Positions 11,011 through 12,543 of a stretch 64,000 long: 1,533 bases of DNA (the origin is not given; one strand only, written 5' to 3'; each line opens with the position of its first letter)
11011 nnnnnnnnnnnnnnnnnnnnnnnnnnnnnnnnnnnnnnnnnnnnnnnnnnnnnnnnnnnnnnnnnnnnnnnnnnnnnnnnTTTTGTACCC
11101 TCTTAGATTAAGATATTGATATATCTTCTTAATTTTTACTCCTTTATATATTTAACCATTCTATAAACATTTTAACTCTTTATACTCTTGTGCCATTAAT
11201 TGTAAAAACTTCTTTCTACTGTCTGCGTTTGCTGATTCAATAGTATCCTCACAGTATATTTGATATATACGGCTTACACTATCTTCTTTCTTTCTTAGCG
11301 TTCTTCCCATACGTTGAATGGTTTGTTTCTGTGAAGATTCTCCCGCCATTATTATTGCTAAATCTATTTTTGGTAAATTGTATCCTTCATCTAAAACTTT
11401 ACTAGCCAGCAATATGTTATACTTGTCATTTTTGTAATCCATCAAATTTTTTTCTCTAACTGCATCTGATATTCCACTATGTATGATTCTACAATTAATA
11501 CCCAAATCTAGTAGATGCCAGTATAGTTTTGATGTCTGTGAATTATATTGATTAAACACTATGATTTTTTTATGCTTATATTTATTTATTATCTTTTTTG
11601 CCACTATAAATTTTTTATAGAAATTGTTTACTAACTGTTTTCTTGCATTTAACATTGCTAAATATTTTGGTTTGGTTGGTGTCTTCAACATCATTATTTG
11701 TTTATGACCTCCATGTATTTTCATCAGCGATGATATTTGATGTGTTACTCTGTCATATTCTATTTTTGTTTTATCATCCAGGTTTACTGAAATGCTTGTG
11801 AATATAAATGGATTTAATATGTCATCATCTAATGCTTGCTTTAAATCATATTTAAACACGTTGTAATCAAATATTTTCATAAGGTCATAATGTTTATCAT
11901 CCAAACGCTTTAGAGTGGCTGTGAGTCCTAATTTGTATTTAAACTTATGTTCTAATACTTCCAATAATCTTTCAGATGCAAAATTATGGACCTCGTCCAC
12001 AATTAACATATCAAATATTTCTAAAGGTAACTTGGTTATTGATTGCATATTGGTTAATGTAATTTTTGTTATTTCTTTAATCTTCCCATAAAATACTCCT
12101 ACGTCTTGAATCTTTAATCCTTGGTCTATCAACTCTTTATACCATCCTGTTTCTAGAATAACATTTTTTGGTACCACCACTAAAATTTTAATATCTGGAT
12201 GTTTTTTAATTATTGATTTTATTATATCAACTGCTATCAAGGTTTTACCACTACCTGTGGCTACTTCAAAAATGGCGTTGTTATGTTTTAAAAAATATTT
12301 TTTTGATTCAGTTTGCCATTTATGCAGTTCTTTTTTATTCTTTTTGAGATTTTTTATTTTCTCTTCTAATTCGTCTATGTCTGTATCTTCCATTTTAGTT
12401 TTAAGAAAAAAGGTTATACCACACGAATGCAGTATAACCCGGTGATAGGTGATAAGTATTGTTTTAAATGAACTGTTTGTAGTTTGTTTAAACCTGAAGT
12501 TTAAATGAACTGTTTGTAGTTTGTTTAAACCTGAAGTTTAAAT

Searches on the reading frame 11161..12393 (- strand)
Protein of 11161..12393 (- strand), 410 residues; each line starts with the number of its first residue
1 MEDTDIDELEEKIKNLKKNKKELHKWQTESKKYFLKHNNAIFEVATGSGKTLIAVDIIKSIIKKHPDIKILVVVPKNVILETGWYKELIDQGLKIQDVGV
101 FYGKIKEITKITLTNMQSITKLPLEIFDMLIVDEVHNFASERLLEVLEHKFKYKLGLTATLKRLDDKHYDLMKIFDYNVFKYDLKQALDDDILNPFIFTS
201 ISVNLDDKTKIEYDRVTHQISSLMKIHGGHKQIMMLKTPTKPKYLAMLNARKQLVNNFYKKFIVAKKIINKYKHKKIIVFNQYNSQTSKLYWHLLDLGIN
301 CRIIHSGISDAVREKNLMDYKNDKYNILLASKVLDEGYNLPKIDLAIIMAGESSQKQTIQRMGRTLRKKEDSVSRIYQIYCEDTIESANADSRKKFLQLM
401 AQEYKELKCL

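Call 11: search_protein_families(library=pfam, proteins=[window:11161-12393:-], max_evalue=0.001)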
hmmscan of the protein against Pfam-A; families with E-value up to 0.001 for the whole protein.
window:11161-12393:- (410 aa): 5 families
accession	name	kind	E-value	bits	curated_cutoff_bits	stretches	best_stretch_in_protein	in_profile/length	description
PF00271.37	Helicase_C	-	1.8e-20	73.6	23.5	1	261-368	2-109/110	Helicase conserved C-terminal domain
PF04851.21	ResIII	-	5.7e-19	69.1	22.5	1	21-163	20-164/164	Type III restriction enzyme, res subunit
PF16203.11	ERCC3_RAD25_C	-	5.2e-11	42.8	27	1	244-398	27-186/248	ERCC3/RAD25/XPB C-terminal helicase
PF00270.35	DEAD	-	3.4e-08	33.8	26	1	27-162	4-161/167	DEAD/DEAH box helicase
PF18766.7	SWI2_SNF2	-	1.4e-05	25.3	26.7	1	37-217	18-208/221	SWI2/SNF2 ATPase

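Call 89: search_dna_similar(query=window:11164-12393:-, collection=phages, mode=protein, max_rows=12)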
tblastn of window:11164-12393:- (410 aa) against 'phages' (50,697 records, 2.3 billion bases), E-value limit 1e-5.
Records with a match: 1286; places in all: 1286; records where one place covers at least 80% of the query: 289.
Best place of each record, by identity: <60% 1286.
By first word of the organism name: Staphylococcus 333; Vibrio 290; Synechococcus 240; Enterococcus 70; Klebsiella 70; Bacillus 63; Listeria 54; Cyanophage 52; Streptococcus 30; Prochlorococcus 16; and 27 more.
By host as written in the record: - 454; Staphylococcus aureus 110; Synechococcus 107; Listeria monocytogenes 43; Staphylococcus sp. 27; Synechococcus sp. WH7803 23; Enterococcus faecalis 22; Klebsiella pneumoniae 22; and 213 more.
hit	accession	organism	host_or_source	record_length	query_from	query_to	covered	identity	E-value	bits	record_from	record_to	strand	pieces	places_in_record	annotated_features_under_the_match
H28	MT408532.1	Synechococcus phage SynMITS9220M01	Synechococcus sp. MIT S9220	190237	26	396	90%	24.7%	8e-10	67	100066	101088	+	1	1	uvsW: RNA-DNA + DNA-DNA helicase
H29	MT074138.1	Bacteroides phage DAC17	Bacteroides thetaiotaomicron VPI-5486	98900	35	367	81%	27.2%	1e-9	67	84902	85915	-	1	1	hypothetical protein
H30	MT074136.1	Bacteroides phage DAC15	Bacteroides thetaiotaomicron VPI-5484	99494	35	367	81%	27.0%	2e-9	66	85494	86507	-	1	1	hypothetical protein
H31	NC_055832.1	Bacteroides phage DAC15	Bacteroides thetaiotaomicron VPI-5484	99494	35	367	81%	27.0%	2e-9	66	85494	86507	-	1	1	hypothetical protein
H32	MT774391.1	uncultured phage cr126_1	human feces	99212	35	367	81%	26.0%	3e-11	72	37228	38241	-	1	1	putative HKD family nuclease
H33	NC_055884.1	uncultured phage cr126_1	human feces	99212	35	367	81%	26.0%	3e-11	72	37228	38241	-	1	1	putative HKD family nuclease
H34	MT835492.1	Bacteriophage sp.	human fecal samples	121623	50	387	82%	25.3%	4e-14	81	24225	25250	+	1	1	record has no annotation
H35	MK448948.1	Streptococcus phage Javan46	Streptococcus agalactiae GB00111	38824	26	367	83%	24.9%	5e-12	74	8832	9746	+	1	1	DNA helicase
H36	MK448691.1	Streptococcus phage Javan17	Streptococcus agalactiae CCUG_17336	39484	26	367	83%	24.9%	5e-12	74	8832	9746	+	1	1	DNA helicase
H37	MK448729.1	Streptococcus phage Javan31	Streptococcus agalactiae ERR054992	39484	26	367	83%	24.9%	5e-12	74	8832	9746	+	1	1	DNA helicase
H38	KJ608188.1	Enterococcus phage EFC-1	Enterococcus faecalis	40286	26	367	83%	24.9%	4e-13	77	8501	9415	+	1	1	DEAD/DEAH box helicase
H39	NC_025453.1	Enterococcus phage EFC-1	Enterococcus faecalis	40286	26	367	83%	24.9%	4e-13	77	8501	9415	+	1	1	DNA helicase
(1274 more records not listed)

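Call 94: search_protein_families(library=ncbifam, proteins=[window:11161-12393:-], max_evalue=0.001)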
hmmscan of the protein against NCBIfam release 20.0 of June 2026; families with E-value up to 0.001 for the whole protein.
window:11161-12393:- (410 aa): 25 families
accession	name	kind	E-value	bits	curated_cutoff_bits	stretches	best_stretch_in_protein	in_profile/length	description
TIGR04095.1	dnd_restrict_1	equivalog_domain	2.4e-39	135.6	600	2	124-378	131-394/451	DNA phosphorothioation system restriction enzyme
NF045503.1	repair_heli_XPB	equivalog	1.5e-30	106.3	610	2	244-399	388-540/548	DNA repair helicase XPB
NF010337.0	PRK13766.1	equivalog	1.7e-16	59.5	610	1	263-387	355-484/781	Hef nuclease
NF046051.1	restrict_EcoAI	equivalog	5.3e-16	58.2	550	1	38-379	178-525/768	EcoAI/FtnUII family type I restriction enzme subunit R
NF041062.1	DpdE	equivalog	1.4e-13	49.7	500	2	47-186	180-323/1048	protein DpdE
TIGR00603.1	rad25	subfamily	1.2e-12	46.9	328.7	2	260-398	482-624/734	DNA repair helicase rad25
NF008744.0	PRK11776.1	equivalog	1.5e-11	43.5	524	1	260-373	228-341/460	ATP-dependent RNA helicase DbpA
NF002340.1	PRK01297.1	equivalog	2.6e-09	36.3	564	1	261-375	236-350/372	ATP-dependent RNA helicase RhlB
TIGR04121.1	DEXH_lig_assoc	equivalog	7.7e-09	33.8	850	1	239-379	211-356/804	ligase-associated DNA damage response DEXH box helicase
NF003673.1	PRK05298.1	equivalog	1.9e-08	33.1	743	1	272-388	441-561/653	excinuclease ABC subunit UvrB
NF053631.1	RNA_helic_CshA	equivalog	6.1e-08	31.9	646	1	259-377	222-340/434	degradosome RNA helicase CshA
NF004069.0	PRK05580.2-1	equivalog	7.9e-08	31.2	767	1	11-75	100-162/612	primosomal protein N'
NF010338.0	PRK13767.1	equivalog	1.1e-07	30.5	849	1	251-387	267-405/877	ATP-dependent helicase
TIGR00631.1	uvrb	equivalog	1.5e-07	30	750.1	1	273-387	442-560/658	excinuclease ABC subunit UvrB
NF053632.1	heli_RadD_YejH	equivalog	1.9e-07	29.7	720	1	32-371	16-345/573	DNA repair helicase RadD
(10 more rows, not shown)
